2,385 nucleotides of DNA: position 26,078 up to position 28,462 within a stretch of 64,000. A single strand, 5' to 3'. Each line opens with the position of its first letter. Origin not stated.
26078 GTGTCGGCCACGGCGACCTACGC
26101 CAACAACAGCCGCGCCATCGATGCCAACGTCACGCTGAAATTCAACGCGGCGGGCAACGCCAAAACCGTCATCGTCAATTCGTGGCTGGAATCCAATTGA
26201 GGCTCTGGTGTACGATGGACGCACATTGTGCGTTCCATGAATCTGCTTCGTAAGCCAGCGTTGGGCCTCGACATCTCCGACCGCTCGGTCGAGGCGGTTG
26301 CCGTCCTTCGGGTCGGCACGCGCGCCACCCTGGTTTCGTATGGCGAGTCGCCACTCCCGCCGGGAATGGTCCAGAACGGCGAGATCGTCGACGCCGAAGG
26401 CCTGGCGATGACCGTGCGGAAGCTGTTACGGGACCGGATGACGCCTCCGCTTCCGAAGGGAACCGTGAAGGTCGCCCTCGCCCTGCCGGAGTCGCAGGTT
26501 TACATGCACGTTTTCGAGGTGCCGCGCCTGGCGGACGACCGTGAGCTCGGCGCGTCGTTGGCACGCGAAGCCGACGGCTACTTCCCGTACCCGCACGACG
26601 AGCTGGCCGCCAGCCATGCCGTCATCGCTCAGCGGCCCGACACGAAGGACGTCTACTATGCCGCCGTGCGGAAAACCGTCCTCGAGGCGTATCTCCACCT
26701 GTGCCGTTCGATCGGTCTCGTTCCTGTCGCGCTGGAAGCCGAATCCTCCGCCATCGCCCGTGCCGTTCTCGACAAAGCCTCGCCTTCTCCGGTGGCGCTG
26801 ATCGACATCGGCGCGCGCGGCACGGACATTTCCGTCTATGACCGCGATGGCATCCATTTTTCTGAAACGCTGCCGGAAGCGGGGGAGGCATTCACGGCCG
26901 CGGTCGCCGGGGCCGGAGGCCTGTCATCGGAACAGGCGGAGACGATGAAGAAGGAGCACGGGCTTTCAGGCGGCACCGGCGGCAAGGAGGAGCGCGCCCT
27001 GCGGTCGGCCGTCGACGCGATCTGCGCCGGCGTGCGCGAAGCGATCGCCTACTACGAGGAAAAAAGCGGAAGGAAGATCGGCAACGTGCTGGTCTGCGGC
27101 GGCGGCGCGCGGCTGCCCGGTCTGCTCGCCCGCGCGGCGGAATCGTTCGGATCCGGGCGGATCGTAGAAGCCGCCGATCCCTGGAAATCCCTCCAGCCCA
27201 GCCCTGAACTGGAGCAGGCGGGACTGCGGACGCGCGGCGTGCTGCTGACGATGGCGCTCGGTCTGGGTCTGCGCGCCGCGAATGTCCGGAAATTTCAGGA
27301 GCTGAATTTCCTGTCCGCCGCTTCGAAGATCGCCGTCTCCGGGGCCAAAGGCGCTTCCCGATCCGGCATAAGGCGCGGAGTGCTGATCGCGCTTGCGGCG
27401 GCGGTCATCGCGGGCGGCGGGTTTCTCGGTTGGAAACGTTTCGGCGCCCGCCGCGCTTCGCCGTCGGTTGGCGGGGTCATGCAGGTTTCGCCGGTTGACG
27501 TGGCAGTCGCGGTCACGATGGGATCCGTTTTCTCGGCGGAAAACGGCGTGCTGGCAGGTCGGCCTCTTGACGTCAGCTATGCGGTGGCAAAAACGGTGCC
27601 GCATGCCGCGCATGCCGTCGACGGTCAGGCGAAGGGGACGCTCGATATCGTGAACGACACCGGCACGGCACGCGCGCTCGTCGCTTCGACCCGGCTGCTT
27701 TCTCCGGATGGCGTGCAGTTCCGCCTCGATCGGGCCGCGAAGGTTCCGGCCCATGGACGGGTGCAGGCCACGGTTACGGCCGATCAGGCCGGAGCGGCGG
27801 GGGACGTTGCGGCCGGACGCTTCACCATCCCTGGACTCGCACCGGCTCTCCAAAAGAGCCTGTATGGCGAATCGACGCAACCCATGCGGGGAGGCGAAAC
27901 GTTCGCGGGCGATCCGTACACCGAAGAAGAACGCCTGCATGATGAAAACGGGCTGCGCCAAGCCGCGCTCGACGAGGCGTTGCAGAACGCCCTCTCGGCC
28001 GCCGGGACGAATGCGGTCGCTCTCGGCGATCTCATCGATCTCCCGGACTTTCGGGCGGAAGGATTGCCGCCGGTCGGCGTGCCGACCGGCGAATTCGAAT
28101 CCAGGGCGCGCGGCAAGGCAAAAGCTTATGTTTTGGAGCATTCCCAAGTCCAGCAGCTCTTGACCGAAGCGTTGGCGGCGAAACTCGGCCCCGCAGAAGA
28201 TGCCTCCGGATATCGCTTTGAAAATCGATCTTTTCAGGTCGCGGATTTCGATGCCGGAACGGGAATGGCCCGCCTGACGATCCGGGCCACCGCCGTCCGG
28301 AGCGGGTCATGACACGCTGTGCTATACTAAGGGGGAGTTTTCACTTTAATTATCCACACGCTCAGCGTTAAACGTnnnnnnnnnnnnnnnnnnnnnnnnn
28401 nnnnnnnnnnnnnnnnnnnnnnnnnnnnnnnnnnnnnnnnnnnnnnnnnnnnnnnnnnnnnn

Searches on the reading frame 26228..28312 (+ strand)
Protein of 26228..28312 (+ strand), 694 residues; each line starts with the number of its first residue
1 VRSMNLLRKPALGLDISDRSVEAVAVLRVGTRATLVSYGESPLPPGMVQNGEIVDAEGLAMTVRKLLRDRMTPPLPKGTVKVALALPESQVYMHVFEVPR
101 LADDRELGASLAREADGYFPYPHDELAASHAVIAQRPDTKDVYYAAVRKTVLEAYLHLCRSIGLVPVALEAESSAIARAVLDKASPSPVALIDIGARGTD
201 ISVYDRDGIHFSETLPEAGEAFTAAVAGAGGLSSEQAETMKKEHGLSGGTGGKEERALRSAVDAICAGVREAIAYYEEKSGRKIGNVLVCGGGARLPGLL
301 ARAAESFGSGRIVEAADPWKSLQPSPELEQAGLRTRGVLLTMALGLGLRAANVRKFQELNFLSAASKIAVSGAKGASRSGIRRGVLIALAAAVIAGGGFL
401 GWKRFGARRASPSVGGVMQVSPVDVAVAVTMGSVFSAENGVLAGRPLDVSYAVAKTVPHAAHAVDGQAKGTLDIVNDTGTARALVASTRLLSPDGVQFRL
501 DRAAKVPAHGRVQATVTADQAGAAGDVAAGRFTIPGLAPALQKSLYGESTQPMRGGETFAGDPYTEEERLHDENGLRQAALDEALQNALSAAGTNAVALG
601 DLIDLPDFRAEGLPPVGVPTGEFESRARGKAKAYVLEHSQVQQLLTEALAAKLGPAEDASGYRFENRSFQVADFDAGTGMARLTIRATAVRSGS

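Call 8: search_protein_families(library=ncbifam, proteins=[window:26228-28312:+], max_evalue=0.01)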
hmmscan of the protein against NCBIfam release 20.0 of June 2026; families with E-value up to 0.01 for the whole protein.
window:26228-28312:+ (694 aa): 6 families
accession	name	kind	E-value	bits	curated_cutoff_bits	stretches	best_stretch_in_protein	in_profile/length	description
TIGR01175.1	pilM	subfamily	1.3e-45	155.9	133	1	11-350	5-347/348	type IV pilus assembly protein PilM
NF045709.1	Amuc_1101_fam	equivalog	8.6e-19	67.8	650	1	77-352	67-351/608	Amuc_1101 family PilM-like pilus complex protein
TIGR01174.1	ftsA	equivalog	3.4e-09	36.3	175.85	1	157-246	165-255/371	cell division protein FtsA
NF011660.0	PRK15080.1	equivalog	8.4e-06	25.2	182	1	156-301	114-245/277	ethanolamine utilization protein EutJ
NF007009.0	PRK09472.1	equivalog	4.3e-05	22.7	409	1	188-247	205-264/420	cell division protein FtsA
TIGR02529.1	EutJ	subfamily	0.00018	21.1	152.1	1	161-244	86-165/239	ethanolamine utilization protein EutJ family protein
